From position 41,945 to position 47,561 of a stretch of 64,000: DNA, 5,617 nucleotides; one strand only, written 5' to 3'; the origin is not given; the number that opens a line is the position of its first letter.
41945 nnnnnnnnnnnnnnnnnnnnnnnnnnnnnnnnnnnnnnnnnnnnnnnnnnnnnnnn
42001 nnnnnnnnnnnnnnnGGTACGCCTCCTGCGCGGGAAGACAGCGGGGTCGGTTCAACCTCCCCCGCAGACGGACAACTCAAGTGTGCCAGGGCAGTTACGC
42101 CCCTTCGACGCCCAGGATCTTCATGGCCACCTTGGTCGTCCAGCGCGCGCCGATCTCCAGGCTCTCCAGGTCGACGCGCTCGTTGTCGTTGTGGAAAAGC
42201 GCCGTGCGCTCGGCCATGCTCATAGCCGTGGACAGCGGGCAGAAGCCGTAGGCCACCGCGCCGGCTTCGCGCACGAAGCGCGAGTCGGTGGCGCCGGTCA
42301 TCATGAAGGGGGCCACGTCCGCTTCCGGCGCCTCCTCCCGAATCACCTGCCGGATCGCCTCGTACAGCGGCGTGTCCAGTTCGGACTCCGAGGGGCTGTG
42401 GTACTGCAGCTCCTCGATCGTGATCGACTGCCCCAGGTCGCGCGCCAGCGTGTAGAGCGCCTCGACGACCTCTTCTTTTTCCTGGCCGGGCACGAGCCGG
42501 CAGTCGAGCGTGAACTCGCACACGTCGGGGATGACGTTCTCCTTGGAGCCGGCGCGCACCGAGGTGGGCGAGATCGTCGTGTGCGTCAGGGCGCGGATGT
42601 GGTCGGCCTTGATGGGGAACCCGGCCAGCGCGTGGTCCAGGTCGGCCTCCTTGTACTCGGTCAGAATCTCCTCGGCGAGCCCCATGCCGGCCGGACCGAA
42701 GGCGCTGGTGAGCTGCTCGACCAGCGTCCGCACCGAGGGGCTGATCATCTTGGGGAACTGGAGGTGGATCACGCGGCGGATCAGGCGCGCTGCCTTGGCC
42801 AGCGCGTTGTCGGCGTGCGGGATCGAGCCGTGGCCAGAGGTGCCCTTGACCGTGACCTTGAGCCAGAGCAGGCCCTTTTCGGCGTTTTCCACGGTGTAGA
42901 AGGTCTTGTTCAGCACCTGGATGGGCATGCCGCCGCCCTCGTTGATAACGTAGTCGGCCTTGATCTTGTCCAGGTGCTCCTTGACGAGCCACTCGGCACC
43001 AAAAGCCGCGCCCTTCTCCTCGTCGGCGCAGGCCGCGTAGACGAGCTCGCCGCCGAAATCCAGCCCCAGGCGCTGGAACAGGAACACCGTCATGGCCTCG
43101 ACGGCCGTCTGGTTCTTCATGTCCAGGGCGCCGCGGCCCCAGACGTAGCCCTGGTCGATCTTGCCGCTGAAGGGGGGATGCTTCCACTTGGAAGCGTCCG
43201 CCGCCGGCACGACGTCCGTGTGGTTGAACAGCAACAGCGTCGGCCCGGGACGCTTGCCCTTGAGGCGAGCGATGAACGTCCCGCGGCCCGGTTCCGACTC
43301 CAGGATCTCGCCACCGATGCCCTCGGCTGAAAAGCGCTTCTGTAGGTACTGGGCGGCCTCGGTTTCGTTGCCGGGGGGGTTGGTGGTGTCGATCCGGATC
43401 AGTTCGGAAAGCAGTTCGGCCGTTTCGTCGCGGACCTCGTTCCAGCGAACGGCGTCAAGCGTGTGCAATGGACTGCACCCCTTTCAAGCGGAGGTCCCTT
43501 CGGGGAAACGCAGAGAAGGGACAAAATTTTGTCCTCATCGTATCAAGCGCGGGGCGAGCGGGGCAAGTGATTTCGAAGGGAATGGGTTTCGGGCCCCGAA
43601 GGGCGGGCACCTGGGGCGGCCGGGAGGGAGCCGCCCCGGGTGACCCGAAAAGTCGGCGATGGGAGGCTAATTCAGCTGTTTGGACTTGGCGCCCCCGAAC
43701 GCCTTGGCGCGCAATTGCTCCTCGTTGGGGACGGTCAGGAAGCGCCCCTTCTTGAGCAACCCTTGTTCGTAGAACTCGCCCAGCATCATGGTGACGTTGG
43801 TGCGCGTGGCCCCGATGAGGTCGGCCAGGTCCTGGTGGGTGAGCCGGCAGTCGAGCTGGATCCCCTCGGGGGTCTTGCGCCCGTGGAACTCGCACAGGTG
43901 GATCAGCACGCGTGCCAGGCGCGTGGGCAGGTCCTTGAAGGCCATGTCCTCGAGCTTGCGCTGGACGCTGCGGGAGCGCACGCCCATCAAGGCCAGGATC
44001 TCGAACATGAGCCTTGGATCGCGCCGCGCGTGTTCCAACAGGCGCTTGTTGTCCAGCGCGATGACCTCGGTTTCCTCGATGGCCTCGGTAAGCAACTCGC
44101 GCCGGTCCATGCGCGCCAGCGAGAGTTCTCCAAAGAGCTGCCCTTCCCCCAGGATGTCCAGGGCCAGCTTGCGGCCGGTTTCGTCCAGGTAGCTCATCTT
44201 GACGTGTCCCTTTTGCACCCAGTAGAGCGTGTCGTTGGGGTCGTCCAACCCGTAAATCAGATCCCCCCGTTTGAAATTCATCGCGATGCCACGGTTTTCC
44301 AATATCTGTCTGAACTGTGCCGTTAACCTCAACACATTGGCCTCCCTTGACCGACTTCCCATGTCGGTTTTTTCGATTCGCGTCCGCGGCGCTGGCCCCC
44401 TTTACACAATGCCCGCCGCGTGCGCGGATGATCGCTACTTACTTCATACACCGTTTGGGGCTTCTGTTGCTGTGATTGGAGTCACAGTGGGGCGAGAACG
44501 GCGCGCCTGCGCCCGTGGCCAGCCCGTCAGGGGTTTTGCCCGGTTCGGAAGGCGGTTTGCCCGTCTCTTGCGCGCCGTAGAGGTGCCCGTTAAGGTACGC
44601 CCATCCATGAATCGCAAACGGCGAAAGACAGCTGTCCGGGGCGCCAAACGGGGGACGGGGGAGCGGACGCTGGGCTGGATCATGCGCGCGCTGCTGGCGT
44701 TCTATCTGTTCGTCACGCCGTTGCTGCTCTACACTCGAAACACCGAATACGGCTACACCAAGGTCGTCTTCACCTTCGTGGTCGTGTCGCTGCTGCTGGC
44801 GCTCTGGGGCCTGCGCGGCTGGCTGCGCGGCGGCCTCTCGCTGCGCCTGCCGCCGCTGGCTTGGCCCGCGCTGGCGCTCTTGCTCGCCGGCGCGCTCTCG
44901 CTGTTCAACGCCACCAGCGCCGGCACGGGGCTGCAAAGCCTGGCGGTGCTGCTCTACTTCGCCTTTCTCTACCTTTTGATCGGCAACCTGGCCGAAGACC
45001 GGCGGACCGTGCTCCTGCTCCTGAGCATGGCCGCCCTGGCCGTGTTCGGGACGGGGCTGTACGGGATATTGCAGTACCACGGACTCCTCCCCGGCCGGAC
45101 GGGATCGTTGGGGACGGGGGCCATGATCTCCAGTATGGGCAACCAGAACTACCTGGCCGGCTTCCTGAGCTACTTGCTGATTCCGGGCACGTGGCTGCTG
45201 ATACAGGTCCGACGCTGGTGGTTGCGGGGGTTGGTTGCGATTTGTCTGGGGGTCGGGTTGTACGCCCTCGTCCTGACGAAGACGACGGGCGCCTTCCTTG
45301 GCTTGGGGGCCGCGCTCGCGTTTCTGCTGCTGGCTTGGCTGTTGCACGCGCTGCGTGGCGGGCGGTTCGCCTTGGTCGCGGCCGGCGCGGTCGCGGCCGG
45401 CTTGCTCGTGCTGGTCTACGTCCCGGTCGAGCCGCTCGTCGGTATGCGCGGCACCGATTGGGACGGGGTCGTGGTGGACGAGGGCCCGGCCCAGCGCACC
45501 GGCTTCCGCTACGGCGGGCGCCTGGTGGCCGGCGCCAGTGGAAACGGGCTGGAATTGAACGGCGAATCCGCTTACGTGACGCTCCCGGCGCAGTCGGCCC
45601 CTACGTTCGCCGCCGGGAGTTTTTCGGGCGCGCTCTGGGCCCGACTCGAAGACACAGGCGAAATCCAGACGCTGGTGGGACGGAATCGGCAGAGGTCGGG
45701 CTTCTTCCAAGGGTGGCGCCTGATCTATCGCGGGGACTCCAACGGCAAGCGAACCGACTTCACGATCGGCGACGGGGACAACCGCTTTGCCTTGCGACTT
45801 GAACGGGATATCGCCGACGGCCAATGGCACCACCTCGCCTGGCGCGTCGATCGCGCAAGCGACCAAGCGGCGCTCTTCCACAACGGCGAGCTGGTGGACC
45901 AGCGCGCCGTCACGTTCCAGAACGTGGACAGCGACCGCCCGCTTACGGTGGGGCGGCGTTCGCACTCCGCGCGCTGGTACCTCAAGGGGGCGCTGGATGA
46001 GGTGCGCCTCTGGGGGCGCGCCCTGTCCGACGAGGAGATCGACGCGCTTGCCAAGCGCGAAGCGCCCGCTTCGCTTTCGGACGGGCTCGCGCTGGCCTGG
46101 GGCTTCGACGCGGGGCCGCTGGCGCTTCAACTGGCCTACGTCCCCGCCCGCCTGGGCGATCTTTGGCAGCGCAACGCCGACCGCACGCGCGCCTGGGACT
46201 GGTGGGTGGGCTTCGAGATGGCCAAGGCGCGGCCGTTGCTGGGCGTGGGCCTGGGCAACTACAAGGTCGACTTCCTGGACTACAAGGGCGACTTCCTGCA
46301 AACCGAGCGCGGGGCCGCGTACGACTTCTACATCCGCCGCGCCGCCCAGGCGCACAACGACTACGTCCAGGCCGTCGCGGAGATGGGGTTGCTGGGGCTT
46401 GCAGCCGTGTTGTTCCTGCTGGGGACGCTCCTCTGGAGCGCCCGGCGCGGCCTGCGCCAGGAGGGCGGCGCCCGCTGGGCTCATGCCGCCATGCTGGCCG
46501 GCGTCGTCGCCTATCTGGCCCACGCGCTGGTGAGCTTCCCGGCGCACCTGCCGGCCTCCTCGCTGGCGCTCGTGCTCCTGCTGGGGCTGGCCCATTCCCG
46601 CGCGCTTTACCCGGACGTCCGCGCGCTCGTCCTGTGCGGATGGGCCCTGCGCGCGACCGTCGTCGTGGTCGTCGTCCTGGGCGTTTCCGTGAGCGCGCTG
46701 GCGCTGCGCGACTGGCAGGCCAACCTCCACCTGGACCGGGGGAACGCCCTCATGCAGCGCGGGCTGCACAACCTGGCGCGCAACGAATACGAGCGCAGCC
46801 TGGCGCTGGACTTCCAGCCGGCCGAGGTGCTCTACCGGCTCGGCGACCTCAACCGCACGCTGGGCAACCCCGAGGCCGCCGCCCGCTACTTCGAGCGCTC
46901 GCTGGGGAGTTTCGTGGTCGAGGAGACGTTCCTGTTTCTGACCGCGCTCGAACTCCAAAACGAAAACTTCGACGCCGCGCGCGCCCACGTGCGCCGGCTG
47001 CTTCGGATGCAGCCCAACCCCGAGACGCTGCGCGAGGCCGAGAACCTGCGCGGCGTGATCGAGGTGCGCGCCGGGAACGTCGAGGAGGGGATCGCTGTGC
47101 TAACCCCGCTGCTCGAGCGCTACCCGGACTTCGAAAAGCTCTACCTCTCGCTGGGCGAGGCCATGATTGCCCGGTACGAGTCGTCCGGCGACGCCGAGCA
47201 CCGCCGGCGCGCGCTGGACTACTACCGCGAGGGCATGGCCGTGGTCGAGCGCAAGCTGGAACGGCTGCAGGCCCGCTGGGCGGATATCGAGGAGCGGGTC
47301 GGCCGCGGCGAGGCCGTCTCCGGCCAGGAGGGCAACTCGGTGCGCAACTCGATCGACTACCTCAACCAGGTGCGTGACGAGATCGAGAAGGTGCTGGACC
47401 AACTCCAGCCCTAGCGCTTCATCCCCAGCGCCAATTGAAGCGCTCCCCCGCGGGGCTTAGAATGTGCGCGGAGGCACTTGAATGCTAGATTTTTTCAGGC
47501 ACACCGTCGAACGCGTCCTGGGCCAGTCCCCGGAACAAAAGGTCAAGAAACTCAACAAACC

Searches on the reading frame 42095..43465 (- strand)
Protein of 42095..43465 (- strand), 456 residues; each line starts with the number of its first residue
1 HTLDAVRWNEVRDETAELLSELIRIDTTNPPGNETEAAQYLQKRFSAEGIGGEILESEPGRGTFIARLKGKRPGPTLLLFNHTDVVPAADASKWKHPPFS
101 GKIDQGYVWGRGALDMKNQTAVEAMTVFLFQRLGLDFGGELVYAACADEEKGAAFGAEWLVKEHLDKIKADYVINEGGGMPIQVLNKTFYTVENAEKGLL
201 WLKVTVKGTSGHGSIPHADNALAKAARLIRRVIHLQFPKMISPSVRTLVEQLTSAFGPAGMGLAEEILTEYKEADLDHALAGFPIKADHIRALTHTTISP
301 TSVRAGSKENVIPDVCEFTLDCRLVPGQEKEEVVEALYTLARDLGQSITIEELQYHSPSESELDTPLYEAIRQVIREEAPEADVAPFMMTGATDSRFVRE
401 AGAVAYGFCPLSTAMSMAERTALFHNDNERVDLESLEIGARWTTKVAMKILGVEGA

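Call 67: search_protein_families(library=pfam, proteins=[window:42095-43465:-], max_evalue=0.00001)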
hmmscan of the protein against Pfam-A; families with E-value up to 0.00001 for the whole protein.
window:42095-43465:- (456 aa): 2 families
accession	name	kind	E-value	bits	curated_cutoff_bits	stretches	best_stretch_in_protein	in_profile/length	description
PF01546.33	Peptidase_M20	-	8.7e-29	101.3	24.6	1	79-448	2-205/206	Peptidase family M20/M25/M40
PF07687.19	M20_dimer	-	1.1e-21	77.2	21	1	194-344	1-102/107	Peptidase dimerisation domain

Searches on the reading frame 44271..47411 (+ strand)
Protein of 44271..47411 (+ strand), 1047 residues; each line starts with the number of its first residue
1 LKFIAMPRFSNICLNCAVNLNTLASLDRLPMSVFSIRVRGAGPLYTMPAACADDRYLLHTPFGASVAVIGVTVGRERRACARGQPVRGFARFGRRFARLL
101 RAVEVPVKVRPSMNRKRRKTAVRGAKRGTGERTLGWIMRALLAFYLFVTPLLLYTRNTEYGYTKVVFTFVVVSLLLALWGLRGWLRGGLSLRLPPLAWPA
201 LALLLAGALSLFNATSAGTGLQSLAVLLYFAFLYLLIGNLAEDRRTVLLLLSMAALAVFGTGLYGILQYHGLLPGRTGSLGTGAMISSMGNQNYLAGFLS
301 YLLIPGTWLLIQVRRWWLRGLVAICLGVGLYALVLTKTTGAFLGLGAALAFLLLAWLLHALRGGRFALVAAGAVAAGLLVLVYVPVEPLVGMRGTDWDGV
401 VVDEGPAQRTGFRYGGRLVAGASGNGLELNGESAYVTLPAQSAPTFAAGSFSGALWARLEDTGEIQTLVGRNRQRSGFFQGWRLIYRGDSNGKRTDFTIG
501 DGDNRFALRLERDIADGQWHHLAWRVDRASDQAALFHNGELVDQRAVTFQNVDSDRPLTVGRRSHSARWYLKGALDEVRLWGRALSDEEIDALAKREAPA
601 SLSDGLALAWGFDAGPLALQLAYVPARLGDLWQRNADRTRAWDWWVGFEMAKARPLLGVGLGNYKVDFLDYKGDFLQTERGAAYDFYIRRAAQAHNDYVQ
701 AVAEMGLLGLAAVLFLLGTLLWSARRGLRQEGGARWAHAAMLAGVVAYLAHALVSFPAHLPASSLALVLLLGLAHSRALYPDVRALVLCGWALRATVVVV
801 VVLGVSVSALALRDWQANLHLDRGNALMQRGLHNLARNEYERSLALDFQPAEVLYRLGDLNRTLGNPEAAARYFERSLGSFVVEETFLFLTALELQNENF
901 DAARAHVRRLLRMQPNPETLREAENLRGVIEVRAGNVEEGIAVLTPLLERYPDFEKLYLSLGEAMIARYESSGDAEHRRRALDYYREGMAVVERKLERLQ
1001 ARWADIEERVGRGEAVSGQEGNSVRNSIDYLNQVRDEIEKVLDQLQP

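Call 67: search_protein_families(library=pfam, proteins=[window:44271-47411:+], max_evalue=0.00001)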
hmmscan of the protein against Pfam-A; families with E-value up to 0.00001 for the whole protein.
window:44271-47411:+ (1047 aa): 7 families
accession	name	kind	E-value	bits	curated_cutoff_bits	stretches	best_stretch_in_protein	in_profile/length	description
PF13385.13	Laminin_G_3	-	6.2e-24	85.3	27.6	1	430-590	1-150/151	Concanavalin A-like lectin/glucanases superfamily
PF13428.12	TPR_14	-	8.7e-09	35.6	23.5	0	888-921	5-38/44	Tetratricopeptide repeat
PF13432.12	TPR_16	-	1.3e-08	35.5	32.7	0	821-878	1-58/65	Tetratricopeptide repeat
PF04932.20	Wzy_C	-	4.7e-08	33.4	31.7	1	633-713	79-148/149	O-Antigen ligase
PF07719.23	TPR_2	-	2e-07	31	27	0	851-878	1-28/34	Tetratricopeptide repeat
PF13181.12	TPR_8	-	4e-07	30.1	25.7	0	851-878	1-28/34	Tetratricopeptide repeat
PF00515.34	TPR_1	-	6.5e-06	26.2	27.8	0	851-878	1-28/34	Tetratricopeptide repeat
